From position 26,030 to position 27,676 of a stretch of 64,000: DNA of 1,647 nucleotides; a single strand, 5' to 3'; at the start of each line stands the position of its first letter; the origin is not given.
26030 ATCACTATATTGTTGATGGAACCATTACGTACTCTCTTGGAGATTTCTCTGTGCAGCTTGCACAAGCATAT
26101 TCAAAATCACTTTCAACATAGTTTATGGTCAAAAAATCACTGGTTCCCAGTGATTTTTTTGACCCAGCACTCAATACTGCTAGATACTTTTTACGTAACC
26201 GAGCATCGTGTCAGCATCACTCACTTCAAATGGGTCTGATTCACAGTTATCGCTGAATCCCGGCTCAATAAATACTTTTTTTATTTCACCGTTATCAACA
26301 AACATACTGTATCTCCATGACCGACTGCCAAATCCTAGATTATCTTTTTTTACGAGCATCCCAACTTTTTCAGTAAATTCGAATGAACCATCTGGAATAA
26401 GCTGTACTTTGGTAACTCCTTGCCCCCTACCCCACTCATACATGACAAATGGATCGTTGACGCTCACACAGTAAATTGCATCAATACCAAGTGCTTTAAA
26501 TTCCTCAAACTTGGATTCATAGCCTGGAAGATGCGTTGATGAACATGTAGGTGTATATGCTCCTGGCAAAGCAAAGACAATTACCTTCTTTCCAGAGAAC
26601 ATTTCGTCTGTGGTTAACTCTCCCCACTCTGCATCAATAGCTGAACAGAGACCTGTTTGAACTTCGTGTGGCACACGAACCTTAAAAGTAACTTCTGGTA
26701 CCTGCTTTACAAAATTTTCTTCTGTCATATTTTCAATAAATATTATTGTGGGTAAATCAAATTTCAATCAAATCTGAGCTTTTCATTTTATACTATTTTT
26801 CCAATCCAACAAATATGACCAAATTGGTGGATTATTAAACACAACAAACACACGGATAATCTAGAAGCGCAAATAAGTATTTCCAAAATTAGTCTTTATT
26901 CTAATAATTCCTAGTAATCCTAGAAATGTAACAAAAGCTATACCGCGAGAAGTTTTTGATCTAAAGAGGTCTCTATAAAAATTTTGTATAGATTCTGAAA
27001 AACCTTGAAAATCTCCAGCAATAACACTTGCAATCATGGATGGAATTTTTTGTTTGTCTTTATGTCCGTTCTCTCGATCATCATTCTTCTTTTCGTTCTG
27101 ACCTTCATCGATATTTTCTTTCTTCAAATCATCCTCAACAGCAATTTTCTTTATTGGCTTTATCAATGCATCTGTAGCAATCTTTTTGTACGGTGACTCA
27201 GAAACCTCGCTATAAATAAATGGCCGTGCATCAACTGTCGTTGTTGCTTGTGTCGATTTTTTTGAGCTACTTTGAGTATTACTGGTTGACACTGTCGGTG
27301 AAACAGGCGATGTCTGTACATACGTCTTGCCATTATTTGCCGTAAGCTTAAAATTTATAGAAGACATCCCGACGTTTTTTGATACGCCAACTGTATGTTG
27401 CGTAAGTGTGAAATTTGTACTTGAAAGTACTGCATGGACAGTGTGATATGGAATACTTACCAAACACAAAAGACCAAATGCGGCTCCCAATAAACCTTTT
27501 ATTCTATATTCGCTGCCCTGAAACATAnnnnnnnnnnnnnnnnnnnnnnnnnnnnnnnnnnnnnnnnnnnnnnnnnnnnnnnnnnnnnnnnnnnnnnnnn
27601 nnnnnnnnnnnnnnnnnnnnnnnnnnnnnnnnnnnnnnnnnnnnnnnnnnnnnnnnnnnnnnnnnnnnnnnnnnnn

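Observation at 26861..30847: Cell-surface fibre operon: membrane-anchored fibre with peptidase-S74 intramolecular chaperone, plus Cys-rich secreted partner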

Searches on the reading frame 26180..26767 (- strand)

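Call 9: search_protein_families(library=pfam, proteins=[window:26180-26767:-], max_evalue=0.001)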
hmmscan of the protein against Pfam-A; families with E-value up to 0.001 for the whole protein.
window:26180-26767:- (195 aa): 2 families
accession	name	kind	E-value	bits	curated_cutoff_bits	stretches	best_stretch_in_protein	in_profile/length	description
PF08534.16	Redoxin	-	1.2e-25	90.5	26.6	1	49-171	19-137/148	Redoxin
PF00578.27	AhpC-TSA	-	8.8e-10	39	26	1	45-163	12-122/124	AhpC/TSA family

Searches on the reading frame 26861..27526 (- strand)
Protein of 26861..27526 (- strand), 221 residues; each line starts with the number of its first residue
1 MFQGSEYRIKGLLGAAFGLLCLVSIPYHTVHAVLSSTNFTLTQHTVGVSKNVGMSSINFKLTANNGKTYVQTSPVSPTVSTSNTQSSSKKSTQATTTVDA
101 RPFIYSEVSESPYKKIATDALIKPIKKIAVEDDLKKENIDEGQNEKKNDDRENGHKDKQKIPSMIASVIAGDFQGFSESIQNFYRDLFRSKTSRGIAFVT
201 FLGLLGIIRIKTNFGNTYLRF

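Call 3: search_protein_families(library=pfam, proteins=[window:26861-27526:-], max_evalue=1)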
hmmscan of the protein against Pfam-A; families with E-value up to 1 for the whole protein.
window:26861-27526:- (221 aa): 0 families

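Call 4: search_protein_families(library=phrogs, proteins=[window:26861-27526:-], max_evalue=0.1)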
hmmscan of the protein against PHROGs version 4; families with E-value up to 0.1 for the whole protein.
window:26861-27526:- (221 aa): 0 families

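Call 24: find_homologous_proteins(query=window:26861-27526:-, max_evalue=0.001)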
Query window:26861-27526:- (221 aa): 1 proteins with E <= 0.001 among 782 candidates.
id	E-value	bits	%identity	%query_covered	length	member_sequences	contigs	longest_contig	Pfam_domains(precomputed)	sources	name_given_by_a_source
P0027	5.9e-139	478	100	100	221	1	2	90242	-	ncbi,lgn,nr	ncbi:MAG: hypothetical protein K9M10_02020 [Candidatus Pacebacteria bacterium]|nr:hypothetical prote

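Call 28: search_protein_families(library=ncbifam, proteins=[window:26861-27526:-], max_evalue=0.1)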
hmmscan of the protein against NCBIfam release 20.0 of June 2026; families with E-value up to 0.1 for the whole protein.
window:26861-27526:- (221 aa): 0 families

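Call 51: find_homologous_proteins(query=A5, max_evalue=0.001)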
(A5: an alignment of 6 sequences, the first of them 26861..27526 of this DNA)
Query A5 (6 sequences) (221 aa, profile of the alignment): 5 proteins with E <= 0.001 among 8000 candidates.
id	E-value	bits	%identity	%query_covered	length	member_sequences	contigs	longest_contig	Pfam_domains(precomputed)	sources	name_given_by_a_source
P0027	5.7e-82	293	100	100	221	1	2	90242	-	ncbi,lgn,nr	ncbi:MAG: hypothetical protein K9M10_02020 [Candidatus Pacebacteria bacterium]|nr:hypothetical prote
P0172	5.3e-64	234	23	92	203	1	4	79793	-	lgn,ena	-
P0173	2.7e-62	228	26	86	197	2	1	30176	-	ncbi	-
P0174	6.1e-55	204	24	87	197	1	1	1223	-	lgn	-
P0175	7.4e-5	41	38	22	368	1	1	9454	-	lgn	-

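Call 78: find_encoding_contigs(protein=P0175, flank=5000, max_places=2)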
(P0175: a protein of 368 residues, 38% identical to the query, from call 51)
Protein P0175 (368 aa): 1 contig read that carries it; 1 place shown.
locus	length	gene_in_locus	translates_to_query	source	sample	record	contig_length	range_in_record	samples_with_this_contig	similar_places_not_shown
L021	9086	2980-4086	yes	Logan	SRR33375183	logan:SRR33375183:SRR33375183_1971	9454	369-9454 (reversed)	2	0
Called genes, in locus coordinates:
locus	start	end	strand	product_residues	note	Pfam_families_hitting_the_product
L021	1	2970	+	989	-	?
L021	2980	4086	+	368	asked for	-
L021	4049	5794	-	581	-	PF00437:T2SSE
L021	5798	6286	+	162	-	PF02367:TsaE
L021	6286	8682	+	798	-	PF02739:5_3_exonuc_N, PF01367:5_3_exonuc, PF00476:DNA_pol_A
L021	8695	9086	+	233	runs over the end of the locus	-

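Call 79: search_protein_families(library=pfam, proteins=[L021:1-2970:+, P0175], max_evalue=0.01)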
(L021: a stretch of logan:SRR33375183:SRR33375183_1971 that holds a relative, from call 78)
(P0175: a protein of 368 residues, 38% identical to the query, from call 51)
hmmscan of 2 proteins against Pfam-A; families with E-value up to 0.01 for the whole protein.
L021:1-2970:+ (989 aa): 4 families
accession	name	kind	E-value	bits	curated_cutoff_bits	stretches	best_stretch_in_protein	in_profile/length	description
PF13884.11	Peptidase_S74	-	1e-05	26.2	22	1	708-760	1-55/58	Chaperone of endosialidase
PF24681.1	Kelch_KLHDC2_KLHL20_DRC7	-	0.00013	21.8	50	1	466-581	54-170/221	KLHDC2/KLHL20/DRC7 Kelch-repeats domain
PF08450.18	SGL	-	0.0019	18.3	26.3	0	562-608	132-178/246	SMP-30/Gluconolactonase/LRE-like region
PF01436.27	NHL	-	0.0047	17.4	20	0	564-589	2-26/28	NHL repeat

P0175 (368 aa): 0 families
